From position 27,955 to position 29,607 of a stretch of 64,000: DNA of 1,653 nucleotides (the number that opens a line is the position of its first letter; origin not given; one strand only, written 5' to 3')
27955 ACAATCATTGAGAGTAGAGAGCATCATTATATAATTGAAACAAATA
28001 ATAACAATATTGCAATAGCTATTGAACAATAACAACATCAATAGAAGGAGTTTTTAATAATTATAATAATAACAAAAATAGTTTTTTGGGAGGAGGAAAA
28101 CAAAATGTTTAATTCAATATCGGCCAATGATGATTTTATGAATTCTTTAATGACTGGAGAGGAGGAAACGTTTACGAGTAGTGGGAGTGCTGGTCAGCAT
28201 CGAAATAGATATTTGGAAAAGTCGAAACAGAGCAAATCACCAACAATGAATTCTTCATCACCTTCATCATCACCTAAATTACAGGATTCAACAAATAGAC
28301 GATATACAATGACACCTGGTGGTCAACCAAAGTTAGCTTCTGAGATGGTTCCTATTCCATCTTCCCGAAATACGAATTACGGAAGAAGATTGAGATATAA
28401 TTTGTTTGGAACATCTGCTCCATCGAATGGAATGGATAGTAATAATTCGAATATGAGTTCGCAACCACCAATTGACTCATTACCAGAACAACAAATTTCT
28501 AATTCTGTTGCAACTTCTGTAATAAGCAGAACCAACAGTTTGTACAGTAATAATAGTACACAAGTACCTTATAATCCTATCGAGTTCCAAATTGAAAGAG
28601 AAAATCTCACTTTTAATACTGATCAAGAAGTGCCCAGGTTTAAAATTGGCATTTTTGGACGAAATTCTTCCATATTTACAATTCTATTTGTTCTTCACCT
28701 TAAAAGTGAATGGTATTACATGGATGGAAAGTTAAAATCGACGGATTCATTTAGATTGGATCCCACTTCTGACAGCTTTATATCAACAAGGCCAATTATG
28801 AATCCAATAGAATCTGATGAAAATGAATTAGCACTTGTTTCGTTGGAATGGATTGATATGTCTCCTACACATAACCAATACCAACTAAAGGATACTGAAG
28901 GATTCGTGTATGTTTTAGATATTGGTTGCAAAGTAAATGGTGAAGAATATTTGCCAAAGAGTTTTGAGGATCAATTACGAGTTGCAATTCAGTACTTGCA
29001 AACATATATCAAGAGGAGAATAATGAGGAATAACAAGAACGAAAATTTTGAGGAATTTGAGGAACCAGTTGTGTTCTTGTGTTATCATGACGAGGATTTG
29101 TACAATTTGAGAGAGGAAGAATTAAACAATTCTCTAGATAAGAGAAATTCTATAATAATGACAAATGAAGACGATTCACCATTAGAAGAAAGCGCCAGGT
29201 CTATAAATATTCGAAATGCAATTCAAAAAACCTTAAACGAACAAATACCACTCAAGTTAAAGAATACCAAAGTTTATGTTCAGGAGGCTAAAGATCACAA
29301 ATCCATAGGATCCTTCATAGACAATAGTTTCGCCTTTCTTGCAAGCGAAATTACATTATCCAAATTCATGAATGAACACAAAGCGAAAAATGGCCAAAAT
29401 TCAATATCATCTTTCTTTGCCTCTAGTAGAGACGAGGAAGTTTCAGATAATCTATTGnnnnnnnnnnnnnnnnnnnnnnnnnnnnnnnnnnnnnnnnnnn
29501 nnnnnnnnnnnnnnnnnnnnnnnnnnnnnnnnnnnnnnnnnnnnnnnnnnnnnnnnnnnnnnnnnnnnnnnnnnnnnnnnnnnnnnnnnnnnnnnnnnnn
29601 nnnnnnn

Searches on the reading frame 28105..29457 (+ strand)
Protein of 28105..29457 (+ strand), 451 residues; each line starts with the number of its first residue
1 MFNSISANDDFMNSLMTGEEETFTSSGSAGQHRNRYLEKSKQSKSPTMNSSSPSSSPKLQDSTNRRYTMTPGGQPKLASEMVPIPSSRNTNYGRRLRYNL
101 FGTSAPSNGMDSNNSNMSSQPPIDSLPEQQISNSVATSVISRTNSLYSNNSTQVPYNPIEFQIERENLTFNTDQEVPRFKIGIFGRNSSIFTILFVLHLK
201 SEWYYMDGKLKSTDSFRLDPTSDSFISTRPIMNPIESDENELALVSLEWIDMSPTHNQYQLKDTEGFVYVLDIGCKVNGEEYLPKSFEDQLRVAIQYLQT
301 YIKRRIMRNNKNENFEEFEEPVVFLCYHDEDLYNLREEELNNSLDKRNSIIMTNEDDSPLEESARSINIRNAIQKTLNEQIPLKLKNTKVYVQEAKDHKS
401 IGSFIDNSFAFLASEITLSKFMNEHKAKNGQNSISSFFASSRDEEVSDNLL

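Call 44: search_protein_families(library=pfam, proteins=[window:28105-29457:+], max_evalue=0.01)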
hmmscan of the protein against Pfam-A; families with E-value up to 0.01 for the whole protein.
window:28105-29457:+ (451 aa): 0 families

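Call 56: search_solved_structures(query=window:28105-29457:+, max_evalue=0.01)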
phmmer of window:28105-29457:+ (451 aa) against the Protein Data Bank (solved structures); distinct sequences matched with E-value up to 0.01: 0.
